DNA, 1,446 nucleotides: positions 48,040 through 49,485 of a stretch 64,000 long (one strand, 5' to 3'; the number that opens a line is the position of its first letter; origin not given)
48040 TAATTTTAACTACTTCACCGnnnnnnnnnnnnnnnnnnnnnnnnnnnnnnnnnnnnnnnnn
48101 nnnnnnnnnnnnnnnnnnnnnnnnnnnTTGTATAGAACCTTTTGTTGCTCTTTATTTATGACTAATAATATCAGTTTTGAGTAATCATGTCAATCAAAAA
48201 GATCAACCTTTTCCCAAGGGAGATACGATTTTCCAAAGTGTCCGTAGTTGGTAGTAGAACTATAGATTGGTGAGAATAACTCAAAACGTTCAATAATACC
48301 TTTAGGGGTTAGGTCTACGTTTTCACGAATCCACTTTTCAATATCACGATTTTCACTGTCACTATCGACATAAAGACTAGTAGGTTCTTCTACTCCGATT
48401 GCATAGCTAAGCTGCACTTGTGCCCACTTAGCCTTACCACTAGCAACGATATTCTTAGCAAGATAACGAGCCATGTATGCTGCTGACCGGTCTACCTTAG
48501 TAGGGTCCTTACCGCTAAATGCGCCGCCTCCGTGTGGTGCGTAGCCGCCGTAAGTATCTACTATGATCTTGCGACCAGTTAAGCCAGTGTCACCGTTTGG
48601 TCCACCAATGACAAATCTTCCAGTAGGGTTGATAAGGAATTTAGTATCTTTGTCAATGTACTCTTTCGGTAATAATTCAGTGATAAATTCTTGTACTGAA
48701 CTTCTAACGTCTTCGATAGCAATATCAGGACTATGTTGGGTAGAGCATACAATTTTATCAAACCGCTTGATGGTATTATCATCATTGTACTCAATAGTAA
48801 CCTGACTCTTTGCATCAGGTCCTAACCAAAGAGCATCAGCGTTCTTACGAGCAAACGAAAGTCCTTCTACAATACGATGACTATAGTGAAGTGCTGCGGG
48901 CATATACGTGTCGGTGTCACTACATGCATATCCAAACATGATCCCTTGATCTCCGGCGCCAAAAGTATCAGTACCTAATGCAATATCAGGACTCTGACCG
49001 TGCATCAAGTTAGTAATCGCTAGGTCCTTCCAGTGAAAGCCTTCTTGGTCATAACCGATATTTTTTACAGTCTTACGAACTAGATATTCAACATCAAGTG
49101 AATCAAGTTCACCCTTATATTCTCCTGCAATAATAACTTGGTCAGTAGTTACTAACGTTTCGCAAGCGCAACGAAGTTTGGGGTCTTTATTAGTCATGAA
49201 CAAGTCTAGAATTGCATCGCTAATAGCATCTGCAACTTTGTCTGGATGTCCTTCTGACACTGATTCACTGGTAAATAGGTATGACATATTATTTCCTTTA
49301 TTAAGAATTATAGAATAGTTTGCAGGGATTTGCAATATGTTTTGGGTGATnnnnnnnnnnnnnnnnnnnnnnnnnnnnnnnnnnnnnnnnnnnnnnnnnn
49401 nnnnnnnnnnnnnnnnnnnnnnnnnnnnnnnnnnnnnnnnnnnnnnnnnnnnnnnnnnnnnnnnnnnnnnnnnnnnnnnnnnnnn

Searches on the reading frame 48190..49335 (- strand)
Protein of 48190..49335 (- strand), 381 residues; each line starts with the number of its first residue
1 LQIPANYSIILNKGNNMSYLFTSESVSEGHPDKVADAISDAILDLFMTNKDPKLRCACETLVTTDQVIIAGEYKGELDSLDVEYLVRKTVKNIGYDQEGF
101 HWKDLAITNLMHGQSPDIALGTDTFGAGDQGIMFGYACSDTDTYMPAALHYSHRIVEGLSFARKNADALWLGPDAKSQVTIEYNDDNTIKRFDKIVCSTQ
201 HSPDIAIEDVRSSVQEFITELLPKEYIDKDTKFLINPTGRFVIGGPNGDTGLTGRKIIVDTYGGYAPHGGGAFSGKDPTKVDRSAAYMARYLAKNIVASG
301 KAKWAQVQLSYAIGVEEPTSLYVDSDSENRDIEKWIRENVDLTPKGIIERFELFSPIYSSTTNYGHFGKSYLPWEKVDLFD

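Call 36: search_protein_families(library=phrogs, proteins=[window:48190-49335:-], max_evalue=0.00001)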
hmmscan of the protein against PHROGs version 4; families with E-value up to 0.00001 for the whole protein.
window:48190-49335:- (381 aa): 1 family
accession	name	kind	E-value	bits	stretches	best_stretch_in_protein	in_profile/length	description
phrog_1569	-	unknown function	6e-121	405.1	1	20-376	2-346/346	-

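Call 54: search_dna_similar(query=window:48190-49335:-, collection=phages, mode=protein, max_rows=12)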
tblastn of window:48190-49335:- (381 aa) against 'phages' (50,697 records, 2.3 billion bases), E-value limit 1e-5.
Records with a match: 138; places in all: 139; records where one place covers at least 80% of the query: 121.
Best place of each record, by identity: 60-80% 1; <60% 137.
By first word of the organism name: Streptococcus 90; Bacteriophage 17; Helicobacter 5; phage 5; Salmonella 3; Staphylococcus 3; Faecalibacterium 2; Listeria 2; Acinetobacter 2; Evtepia 2; and 7 more.
By host as written in the record: - 25; Streptococcus suis 11; Streptococcus pyogenes 3; Faecalibacterium prausnitzii 2; Listeria monocytogenes 2; Staphylococcus aureus 2; Streptococcus dysgalactiae equisimilis_AC-2713 2; Streptococcus urinalis 2285-97 2; and 88 more.
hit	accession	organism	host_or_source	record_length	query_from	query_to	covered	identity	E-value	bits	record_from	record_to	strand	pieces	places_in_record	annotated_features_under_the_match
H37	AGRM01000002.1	Salmonella enterica subsp. houtenae str. ATCC BAA-1581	Homo sapiens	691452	1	378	99%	53.3%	7e-119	385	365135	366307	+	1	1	methionine adenosyltransferase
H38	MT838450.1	Bacteriophage sp.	human fecal samples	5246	12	380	97%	52.7%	1e-118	383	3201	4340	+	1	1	record has no annotation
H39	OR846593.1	Enterococcus phage Efs 1-1-1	Enterococcus faecalis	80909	11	378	97%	52.7%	2e-118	383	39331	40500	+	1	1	record has no annotation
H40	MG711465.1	Faecalibacterium phage FP_Brigit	Faecalibacterium prausnitzii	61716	14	379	96%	51.8%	2e-110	360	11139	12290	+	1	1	S-adenosylmethionine synthetase | hypothetical protein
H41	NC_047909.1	Faecalibacterium phage FP_Brigit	Faecalibacterium prausnitzii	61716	14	379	96%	51.8%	2e-110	360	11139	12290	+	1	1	methionine adenosyltransferase | hypothetical protein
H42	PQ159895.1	Helicobacter phage Pt11061_1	Helicobacter pylori Pt11061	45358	14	378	96%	51.7%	4e-99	386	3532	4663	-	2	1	S-adenosylmethionine synthetase (x2) | hypothetical protein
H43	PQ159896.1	Helicobacter phage Pt11417A_1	Helicobacter pylori Pt11417A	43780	11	378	97%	51.0%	1e-95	374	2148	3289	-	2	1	S-adenosylmethionine synthetase (x3)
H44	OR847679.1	Listeria phage LM 4-11-1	Listeria monocytogenes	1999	19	381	95%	51.7%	3e-122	372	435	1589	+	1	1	record has no annotation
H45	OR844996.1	Staphylococcus phage SA 1306 Kay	Staphylococcus aureus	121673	16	378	95%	51.5%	6e-117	379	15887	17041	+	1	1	record has no annotation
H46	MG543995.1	Staphylococcus phage UPMK_1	methicillin-resistant Staphylococcus ...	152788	16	378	95%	51.5%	7e-117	379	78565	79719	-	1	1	S-adenosylmethionine synthase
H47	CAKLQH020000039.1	Acinetobacter phage MD-2021a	not known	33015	20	378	94%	51.7%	1e-107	352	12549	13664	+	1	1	metK: S-adenosylmethionine synthetase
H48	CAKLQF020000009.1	Acinetobacter phage MD-2021a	not known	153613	20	378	94%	51.7%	1e-107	352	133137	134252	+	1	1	metK: S-adenosylmethionine synthetase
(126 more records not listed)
